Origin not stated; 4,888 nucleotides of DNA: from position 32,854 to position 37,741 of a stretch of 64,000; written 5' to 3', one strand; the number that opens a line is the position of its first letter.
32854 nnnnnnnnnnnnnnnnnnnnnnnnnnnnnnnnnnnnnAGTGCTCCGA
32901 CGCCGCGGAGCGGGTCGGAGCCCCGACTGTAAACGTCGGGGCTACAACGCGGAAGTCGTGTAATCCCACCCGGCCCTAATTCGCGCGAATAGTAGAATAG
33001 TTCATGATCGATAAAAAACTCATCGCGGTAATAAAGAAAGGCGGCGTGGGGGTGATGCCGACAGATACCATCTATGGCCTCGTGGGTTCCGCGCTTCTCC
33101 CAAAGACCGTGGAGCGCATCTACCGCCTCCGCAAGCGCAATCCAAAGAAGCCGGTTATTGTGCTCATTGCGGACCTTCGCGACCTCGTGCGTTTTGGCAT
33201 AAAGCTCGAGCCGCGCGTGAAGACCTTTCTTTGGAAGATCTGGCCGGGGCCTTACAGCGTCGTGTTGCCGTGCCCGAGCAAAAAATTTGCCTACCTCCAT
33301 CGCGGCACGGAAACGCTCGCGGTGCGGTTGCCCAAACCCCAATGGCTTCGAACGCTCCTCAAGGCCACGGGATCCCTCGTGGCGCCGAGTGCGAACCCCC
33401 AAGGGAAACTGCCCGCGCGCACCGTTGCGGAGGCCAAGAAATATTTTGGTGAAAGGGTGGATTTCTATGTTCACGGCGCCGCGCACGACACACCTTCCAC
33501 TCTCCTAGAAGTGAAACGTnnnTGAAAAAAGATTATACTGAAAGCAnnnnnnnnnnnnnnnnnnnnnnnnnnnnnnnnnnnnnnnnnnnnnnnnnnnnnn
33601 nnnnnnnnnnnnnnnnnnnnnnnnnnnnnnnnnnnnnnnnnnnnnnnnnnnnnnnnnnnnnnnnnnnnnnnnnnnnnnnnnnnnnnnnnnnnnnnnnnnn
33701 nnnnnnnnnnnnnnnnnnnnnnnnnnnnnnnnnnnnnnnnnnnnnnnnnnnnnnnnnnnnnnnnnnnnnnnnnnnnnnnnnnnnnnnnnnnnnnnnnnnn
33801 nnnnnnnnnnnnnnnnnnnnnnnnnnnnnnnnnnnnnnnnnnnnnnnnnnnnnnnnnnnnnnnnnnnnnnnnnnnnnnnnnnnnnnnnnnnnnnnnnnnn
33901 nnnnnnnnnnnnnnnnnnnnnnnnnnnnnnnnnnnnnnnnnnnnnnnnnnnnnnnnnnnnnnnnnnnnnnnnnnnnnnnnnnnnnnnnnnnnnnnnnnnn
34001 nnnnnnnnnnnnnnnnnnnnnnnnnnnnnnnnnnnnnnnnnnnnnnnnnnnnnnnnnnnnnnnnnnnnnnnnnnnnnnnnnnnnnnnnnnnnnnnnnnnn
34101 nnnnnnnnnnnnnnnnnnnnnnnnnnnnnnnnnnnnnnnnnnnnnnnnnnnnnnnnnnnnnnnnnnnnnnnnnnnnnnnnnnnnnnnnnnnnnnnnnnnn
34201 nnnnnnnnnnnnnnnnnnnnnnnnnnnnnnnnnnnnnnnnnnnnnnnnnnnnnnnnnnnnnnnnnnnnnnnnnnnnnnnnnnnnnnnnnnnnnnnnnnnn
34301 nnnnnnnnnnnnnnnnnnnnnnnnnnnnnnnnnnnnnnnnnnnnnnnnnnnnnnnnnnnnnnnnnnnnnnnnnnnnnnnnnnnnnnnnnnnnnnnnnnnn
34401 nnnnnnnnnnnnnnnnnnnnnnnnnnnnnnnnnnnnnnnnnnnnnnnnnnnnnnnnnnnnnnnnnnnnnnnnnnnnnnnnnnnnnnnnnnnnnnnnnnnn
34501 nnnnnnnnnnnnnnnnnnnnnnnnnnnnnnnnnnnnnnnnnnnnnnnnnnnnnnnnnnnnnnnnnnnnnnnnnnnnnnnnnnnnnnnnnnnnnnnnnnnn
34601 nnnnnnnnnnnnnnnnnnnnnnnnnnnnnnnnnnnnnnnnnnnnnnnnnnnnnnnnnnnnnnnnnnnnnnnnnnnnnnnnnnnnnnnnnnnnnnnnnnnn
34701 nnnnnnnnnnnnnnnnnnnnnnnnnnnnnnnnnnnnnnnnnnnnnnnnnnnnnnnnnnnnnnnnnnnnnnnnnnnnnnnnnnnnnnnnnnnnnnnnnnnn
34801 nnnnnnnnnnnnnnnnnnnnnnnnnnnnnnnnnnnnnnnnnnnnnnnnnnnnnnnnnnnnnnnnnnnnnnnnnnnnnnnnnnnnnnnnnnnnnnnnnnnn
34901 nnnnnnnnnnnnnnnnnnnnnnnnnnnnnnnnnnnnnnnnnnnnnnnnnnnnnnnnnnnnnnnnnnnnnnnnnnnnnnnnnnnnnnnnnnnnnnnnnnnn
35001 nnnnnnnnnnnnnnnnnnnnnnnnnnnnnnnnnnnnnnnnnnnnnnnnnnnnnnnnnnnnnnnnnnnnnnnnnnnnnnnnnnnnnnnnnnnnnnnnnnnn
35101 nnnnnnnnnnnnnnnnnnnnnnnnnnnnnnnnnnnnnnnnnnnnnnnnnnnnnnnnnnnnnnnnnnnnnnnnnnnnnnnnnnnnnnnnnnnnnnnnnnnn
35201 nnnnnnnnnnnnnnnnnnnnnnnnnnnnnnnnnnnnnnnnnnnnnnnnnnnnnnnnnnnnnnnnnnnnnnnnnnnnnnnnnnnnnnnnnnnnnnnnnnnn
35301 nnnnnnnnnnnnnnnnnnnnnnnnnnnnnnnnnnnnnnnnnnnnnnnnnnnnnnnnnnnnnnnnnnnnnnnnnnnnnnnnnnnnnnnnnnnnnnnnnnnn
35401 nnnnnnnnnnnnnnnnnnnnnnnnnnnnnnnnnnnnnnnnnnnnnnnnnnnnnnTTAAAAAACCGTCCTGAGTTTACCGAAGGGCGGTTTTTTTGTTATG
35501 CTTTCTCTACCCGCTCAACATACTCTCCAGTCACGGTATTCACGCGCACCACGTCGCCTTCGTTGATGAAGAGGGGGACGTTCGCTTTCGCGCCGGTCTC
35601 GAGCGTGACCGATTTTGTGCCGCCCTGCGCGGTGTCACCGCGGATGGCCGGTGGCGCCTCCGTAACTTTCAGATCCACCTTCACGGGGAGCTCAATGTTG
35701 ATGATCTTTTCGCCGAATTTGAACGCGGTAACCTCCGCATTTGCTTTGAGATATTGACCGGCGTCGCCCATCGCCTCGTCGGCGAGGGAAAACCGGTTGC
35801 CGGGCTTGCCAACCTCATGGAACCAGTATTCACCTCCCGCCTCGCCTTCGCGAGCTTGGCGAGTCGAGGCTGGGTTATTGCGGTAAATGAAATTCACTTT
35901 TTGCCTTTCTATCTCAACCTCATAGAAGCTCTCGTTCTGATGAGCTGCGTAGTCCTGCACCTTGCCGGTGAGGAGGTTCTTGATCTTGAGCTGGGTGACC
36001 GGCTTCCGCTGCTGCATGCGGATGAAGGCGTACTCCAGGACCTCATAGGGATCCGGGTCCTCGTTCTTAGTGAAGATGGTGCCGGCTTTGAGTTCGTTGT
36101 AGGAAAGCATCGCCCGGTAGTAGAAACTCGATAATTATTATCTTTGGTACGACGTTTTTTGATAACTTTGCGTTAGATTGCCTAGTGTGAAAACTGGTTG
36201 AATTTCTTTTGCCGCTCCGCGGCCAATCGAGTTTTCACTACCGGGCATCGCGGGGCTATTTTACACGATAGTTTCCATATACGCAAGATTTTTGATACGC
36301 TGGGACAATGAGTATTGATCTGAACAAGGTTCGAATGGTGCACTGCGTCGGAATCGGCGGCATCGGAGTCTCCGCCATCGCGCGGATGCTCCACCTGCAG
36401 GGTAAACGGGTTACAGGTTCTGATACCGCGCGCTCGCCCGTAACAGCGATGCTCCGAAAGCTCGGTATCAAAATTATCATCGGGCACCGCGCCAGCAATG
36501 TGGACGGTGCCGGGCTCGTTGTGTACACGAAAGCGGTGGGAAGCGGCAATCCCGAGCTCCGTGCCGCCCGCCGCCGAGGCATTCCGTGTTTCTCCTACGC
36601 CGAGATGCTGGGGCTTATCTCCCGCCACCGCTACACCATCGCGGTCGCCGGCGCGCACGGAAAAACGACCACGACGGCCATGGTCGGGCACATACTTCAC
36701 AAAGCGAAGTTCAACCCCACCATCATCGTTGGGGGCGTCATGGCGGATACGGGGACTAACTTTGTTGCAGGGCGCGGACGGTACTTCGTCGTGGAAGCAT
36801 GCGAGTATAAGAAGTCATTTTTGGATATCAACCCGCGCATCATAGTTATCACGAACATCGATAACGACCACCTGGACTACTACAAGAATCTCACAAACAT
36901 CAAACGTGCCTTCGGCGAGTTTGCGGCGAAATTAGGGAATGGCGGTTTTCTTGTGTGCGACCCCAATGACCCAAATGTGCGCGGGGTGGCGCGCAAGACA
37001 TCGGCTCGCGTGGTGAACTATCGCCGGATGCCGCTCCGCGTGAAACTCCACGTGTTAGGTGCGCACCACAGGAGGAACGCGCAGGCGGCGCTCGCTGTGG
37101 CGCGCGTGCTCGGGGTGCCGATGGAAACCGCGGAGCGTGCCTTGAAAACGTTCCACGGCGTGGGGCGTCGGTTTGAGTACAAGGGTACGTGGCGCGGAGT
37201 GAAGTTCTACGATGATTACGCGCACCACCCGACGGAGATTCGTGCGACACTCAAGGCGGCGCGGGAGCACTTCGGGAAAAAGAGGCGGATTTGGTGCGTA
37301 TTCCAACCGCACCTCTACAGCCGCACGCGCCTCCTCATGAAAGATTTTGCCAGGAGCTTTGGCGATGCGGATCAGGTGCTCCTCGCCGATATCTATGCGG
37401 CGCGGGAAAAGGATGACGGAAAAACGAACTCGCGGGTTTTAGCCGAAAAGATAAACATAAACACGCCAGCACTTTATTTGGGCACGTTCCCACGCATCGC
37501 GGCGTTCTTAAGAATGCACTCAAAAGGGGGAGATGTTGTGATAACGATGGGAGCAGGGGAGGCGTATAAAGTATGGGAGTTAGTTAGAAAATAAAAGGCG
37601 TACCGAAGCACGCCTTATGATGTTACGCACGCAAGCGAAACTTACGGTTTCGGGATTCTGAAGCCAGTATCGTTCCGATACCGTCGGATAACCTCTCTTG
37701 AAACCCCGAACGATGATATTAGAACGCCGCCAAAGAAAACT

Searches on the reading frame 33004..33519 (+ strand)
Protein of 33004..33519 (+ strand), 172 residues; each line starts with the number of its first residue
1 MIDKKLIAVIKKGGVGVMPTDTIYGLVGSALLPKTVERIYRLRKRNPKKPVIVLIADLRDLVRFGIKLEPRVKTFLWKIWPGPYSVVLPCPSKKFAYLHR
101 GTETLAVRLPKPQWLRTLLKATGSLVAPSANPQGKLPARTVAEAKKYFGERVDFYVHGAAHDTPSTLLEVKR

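Call 92: search_protein_families(library=pfam, proteins=[window:33004-33519:+], max_evalue=0.0001)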
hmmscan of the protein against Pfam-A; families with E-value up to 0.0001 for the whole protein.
window:33004-33519:+ (172 aa): 1 family
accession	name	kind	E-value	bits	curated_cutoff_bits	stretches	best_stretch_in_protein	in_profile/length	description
PF01300.24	Sua5_yciO_yrdC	-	7.2e-40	136.8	25.1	1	9-170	2-167/178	Telomere recombination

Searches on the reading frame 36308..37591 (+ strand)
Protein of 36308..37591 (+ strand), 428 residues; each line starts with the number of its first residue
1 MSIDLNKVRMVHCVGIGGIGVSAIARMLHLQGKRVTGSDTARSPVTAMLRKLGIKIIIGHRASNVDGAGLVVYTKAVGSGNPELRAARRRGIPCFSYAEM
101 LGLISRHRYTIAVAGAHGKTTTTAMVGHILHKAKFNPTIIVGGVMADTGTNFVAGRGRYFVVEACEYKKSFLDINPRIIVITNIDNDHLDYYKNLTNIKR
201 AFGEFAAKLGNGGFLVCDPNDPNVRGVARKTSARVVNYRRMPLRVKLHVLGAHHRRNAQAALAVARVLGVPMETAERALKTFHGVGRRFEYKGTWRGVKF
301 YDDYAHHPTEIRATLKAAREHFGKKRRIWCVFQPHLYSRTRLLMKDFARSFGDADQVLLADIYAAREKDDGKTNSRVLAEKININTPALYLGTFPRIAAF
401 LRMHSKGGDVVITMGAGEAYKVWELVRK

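Call 47: search_protein_families(library=pfam, proteins=[window:36308-37591:+], max_evalue=0.001)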
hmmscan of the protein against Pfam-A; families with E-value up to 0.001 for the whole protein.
window:36308-37591:+ (428 aa): 3 families
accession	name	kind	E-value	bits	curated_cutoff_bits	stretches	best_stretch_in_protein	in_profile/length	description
PF01225.30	Mur_ligase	-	9.5e-28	96.9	21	1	11-109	2-95/95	Mur ligase family, catalytic domain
PF02875.26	Mur_ligase_C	-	1e-23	85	28.4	1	287-417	1-127/127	Mur ligase, glutamate ligase domain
PF08245.18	Mur_ligase_M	-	8.2e-20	72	24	1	113-238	1-145/200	Mur ligase middle domain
